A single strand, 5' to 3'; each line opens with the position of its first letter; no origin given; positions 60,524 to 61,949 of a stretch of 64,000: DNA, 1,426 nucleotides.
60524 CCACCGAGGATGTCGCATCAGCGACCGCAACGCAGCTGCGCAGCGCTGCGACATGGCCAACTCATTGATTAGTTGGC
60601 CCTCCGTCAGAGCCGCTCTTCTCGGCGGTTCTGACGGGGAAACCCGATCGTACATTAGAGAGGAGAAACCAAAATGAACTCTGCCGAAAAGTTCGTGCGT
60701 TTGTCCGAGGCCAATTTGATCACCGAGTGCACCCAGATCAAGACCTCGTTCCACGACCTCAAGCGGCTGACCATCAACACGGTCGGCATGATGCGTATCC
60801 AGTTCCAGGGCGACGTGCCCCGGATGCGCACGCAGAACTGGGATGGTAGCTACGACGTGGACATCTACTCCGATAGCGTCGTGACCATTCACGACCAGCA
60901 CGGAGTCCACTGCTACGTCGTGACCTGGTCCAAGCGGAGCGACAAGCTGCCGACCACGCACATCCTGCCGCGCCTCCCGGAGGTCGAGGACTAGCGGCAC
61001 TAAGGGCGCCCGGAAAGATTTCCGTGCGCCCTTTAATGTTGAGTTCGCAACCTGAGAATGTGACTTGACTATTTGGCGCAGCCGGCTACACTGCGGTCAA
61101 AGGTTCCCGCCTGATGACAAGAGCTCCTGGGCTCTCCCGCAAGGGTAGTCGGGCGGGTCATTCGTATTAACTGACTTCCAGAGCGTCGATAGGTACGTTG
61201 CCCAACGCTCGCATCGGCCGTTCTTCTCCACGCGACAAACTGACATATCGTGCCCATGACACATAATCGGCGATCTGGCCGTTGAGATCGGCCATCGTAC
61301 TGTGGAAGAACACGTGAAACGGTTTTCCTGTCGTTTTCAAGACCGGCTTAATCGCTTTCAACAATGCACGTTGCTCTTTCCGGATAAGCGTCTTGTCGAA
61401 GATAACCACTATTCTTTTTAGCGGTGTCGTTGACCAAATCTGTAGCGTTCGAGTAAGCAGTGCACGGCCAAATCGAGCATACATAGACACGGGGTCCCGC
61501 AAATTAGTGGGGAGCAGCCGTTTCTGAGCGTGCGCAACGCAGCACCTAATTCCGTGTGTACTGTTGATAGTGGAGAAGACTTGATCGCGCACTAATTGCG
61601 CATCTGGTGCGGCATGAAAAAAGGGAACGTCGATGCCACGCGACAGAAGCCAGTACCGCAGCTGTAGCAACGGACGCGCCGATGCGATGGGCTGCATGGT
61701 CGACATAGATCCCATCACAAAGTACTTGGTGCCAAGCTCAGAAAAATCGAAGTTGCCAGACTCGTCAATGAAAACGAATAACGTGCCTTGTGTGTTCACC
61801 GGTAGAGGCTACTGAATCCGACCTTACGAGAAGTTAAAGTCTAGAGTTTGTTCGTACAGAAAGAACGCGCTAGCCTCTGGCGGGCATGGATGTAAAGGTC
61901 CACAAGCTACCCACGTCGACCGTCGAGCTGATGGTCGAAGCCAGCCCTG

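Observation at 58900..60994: Cobalamin-type radical SAM enzyme paired with an orphan 106-aa protein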

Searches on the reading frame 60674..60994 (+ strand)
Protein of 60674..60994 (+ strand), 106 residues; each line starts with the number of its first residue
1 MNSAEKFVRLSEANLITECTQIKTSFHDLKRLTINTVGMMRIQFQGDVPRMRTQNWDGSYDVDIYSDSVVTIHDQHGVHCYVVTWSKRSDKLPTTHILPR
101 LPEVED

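Call 3: search_protein_families(library=pfam, proteins=[window:60674-60994:+], max_evalue=0.1)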
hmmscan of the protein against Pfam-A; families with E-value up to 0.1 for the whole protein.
window:60674-60994:+ (106 aa): 0 families

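Call 4: search_protein_families(library=ncbifam, proteins=[window:60674-60994:+], max_evalue=0.1)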
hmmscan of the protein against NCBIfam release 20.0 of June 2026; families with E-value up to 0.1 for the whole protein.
window:60674-60994:+ (106 aa): 0 families

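Call 9: find_homologous_proteins(query=window:60674-60991:+, max_evalue=0.01)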
Query window:60674-60991:+ (106 aa): 1 proteins with E <= 0.01 among 1 candidates.
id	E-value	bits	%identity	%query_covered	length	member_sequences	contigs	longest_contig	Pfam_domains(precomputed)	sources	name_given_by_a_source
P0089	3.1e-66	238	100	100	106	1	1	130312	-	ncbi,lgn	ncbi:MAG: hypothetical protein U0514_01490 [Candidatus Andersenbacteria bacterium]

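Call 41: search_protein_families(library=padloc, proteins=[window:60674-60991:+], max_evalue=0.01)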
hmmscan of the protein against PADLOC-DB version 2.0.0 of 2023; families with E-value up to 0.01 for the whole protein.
window:60674-60991:+ (106 aa): 0 families

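Call 49: search_protein_representatives(protein=window:60674-60991:+)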
Query: 106 residues. Proteins with E-value up to 0.001 (for the whole library): 5; up to 1e-10: 3; up to 1e-30: 1. The best 5 are listed.
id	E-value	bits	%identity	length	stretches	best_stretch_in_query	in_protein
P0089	9.9e-67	238.3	100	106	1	1-106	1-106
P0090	4.5e-12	62.7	49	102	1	16-91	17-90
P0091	5.4e-12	62.4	33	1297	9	55-95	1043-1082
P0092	1.4e-09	54.6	29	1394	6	25-64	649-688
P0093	1.3e-06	45.2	32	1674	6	8-66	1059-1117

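Call 52: search_protein_families(library=pfam, proteins=[P0090, P0091, P0092, P0093], max_evalue=0.01)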
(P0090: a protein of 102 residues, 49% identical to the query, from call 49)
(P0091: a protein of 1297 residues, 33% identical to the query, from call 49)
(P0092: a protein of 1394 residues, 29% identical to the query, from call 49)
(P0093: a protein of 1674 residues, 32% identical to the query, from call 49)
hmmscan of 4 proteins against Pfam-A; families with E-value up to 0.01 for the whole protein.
P0090 (102 aa): 0 families

P0091 (1297 aa): 19 families
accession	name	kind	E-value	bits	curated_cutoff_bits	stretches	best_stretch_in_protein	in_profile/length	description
PF13927.12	Ig_3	-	1.9e-177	576.7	30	15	370-429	12-76/78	Immunoglobulin domain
PF07679.22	I-set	-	5.1e-176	571.8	23.7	15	370-444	10-90/90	Immunoglobulin I-set domain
PF00047.31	ig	-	2.2e-133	435.3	21.8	14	369-434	2-75/81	Immunoglobulin domain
PF13895.12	Ig_2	-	1.6e-111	365.2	27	15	115-182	7-68/79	Immunoglobulin domain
PF07686.23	V-set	-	2.1e-60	202.1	26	0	202-232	5-38/109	Immunoglobulin V-set domain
PF16681.11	Ig_5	-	1.5e-48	163.6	27.3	0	1139-1200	8-65/82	Ig-like domain on T-cell surface glycoprotein CD3 epsilon chain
PF16680.11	Ig_4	-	3.6e-28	98.3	30.1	0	799-853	2-49/71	T-cell surface glycoprotein CD3 delta chain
PF22971.2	Ig_VEGFR-1-like_5th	-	1e-13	52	27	0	964-988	18-42/130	VEGFR-1-like, immunoglobulin-like domain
PF13670.12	PepSY_2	-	3.1e-12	46.7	24.3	0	836-865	44-73/83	Peptidase propeptide and YPEB domain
PF16706.11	Izumo-Ig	-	1.8e-11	44.3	26.7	0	66-89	45-68/88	Izumo-like Immunoglobulin domain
PF08204.17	V-set_CD47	-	3.7e-08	33.6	21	0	306-359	47-100/111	CD47 immunoglobulin-like domain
PF18452.7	Ig_6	-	6.1e-08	33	25.5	0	488-511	68-91/128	Immunoglobulin domain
PF22705.2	C2-set_3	-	9.6e-08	32.4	27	0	30-75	9-57/87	Butyrophilin subfamily 3 member A2-like, Ig-C domain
PF24312.1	Ig-like_POM152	-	1.1e-07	32.5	27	0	371-399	16-44/89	Nucleoporin POM152, Ig-like domain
PF25386.1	Chromo_SEND1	-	4.7e-07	30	27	0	1062-1077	12-27/55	Single-strand DNA endonuclease 1, chromo domain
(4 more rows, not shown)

P0092 (1394 aa): 7 families
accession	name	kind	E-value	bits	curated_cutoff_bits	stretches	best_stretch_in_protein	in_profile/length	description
PF00028.23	Cadherin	-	3.1e-51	172.2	28.8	5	322-406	5-93/93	Cadherin domain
PF17803.7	Cadherin_4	-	1.2e-27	96.7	25.1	0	100-165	2-70/71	Bacterial cadherin-like domain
PF17963.7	Big_9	-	6.2e-24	85.2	23.6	0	1006-1101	1-89/89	Bacterial Ig domain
PF18981.6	InlK_D3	-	7.4e-14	52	25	0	171-205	39-73/75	Internalin K domain (D3/D4)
PF08436.17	DXP_redisom_C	-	9.3e-14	51.8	26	0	576-606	16-46/84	1-deoxy-D-xylulose 5-phosphate reductoisomerase C-terminal domain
PF12182.14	DUF3642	-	9.5e-14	52.1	22.7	0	331-352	7-31/93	Bacterial lipoprotein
PF19406.5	PKD_5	-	0.0005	20.4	25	0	79-106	58-85/88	PKD-like domain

P0093 (1674 aa): 3 families
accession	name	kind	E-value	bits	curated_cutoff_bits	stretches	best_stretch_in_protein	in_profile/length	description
PF09136.16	Glucodextran_B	-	1.1e-06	29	27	1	378-454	1-72/83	Glucodextranase, domain B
PF19077.6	Big_13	-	1.4e-05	26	27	1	386-464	17-100/102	Bacterial Ig-like domain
PF16640.11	Big_3_5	-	0.0062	17.5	35.5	1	384-463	4-86/88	Bacterial Ig-like domain (group 3)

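Call 53: find_encoding_contigs(protein=P0090, flank=8000, max_places=4)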
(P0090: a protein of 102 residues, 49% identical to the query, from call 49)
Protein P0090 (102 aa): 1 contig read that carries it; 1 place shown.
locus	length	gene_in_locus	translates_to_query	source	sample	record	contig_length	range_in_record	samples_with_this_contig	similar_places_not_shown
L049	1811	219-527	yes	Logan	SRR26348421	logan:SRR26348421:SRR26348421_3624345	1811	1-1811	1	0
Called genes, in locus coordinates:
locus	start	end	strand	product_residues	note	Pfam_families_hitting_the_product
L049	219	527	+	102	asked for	-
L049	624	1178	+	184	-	PF10543:ORF6N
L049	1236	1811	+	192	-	?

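Call 80: predict_structure(alignment_id=A6)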
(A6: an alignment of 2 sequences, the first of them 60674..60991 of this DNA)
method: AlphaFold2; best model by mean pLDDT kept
length: 106 residues; sequences in the alignment: 2
mean_pLDDT: 69.3   pTM: 0.58
mean pLDDT of the five models: 69.3, 66.8, 66.5, 64.1, 51.3
residues with pLDDT >= 90: 9; 70-90: 54; 50-70: 15; < 50: 28
segments of 3 or more residues with pLDDT < 50: 1-12, 91-106
pLDDT, mean of each block of 10 residues (from residue 1): 37 64 65 86 89 84 88 87 70 41 36
secondary structure, 60 per line:
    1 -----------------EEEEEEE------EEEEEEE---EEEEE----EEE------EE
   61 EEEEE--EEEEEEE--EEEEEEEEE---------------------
elements in order: E18-24 E31-37 E41-45 E50-52 E59-65 E68-74 E77-85

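Call 82: fold_search(model_id=the predicted structure, library=pdb)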
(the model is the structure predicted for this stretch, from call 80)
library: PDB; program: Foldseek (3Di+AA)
matches with E <= 10: 658; with E <= 0.001: 0
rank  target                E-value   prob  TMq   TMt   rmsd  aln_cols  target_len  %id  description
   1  5fm5_P                1.0e-03  1.00  0.30  0.31   5.9        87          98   11  Crystal structure of the myomesin:obscurin-like-1 complex (released 2016-11-23)
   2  5fm5_O                2.0e-03  0.99  0.30  0.32   6.0        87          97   11  Crystal structure of the myomesin:obscurin-like-1 complex (released 2016-11-23)
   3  6arq_A                1.7e-02  0.99  0.42  0.42   4.2       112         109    7  Crystal structure of CD96 (D1) bound to CD155/necl-5 (D1-3) (released 2018-11-21)
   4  7oko_3                2.8e-02  0.93  0.38  0.22   9.0        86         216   13  Structure of the outer-membrane core complex (outer ring) from a conjugative type IV secretion system (released 2021-12-08)
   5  8rt6_B                3.5e-02  0.99  0.43  0.21   4.0        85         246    6  Conformation-A of the full-length outer membrane core complex (TrwH/VirB7, TrwF/VirB9, TrwE/VirB10CTD) from the fully- (released 2024-06-19)
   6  5jdd                  4.2e-02  0.91  0.36  0.17   4.7        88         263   10  Crystal structure of I9-I11 tandem from titin (P212121) (released 2016-09-14)
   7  3wo3_J                5.0e-02  0.69  0.31  0.15   8.5       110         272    8  Crystal structure of IL-18 in complex with IL-18 receptor alpha (released 2014-12-17)
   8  2cr3_MODEL_1_A        5.0e-02  0.47  0.27  0.28   7.3        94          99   11  Solution structure of the first Ig-like domain of human fibroblast growth factor receptor 1 (released 2005-11-20)
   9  5szl_B                5.6e-02  0.77  0.34  0.12   5.3       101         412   15  Protocadherin gamma A1 extracellular cadherin domains 1-4 (released 2016-10-19)
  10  8hgi_C                6.0e-02  0.87  0.35  0.33   6.3       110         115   12  Crystal structure of VNAR aGFP14 in complex with GFP (released 2023-09-27)
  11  5szl_D                6.0e-02  0.66  0.34  0.12   6.5       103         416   14  Protocadherin gamma A1 extracellular cadherin domains 1-4 (released 2016-10-19)
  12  6lyn_C                6.4e-02  0.51  0.28  0.20   5.8        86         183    7  CD146 D4-D5/AA98 Fab (released 2021-02-24)
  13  7spb_C1               6.7e-02  0.92  0.38  0.22   4.4        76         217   13  Models for C13 reconstruction of Outer Membrane Core Complex (OMCC) of Type IV Secretion System (T4SS) encoded by F-p (released 2022-02-02)
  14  8rt6_v                7.2e-02  0.96  0.40  0.39   3.8        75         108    3  Conformation-A of the full-length outer membrane core complex (TrwH/VirB7, TrwF/VirB9, TrwE/VirB10CTD) from the fully- (released 2024-06-19)
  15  7o3t_B                7.2e-02  0.95  0.41  0.38   4.1        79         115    2  I-layer structure (TrwF/VirB9NTD, TrwE/VirB10NTD) of the outer membrane core complex from the fully-assembled R388 typ (released 2022-06-22)
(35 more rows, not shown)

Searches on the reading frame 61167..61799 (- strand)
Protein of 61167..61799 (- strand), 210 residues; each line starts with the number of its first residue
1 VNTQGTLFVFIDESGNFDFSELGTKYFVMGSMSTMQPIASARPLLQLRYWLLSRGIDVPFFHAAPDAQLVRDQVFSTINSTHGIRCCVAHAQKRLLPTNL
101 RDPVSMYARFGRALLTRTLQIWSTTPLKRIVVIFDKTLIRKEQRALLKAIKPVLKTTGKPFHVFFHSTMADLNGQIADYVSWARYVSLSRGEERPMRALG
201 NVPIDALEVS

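Call 3: search_protein_families(library=pfam, proteins=[window:61167-61799:-], max_evalue=0.1)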
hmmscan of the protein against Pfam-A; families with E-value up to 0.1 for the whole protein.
window:61167-61799:- (210 aa): 1 family
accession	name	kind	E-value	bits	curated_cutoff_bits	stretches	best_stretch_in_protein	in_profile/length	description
PF12686.12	DUF3800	-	5.4e-08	34.1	21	1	8-183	1-145/149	Protein of unknown function (DUF3800)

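Call 4: search_protein_families(library=ncbifam, proteins=[window:61167-61799:-], max_evalue=0.1)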
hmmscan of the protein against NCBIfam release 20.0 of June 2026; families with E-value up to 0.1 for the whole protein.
window:61167-61799:- (210 aa): 0 families

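Call 41: search_protein_families(library=padloc, proteins=[window:61167-61796:-], max_evalue=0.01)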
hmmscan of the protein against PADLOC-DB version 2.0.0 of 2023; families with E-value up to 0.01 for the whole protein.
window:61167-61796:- (209 aa): 0 families
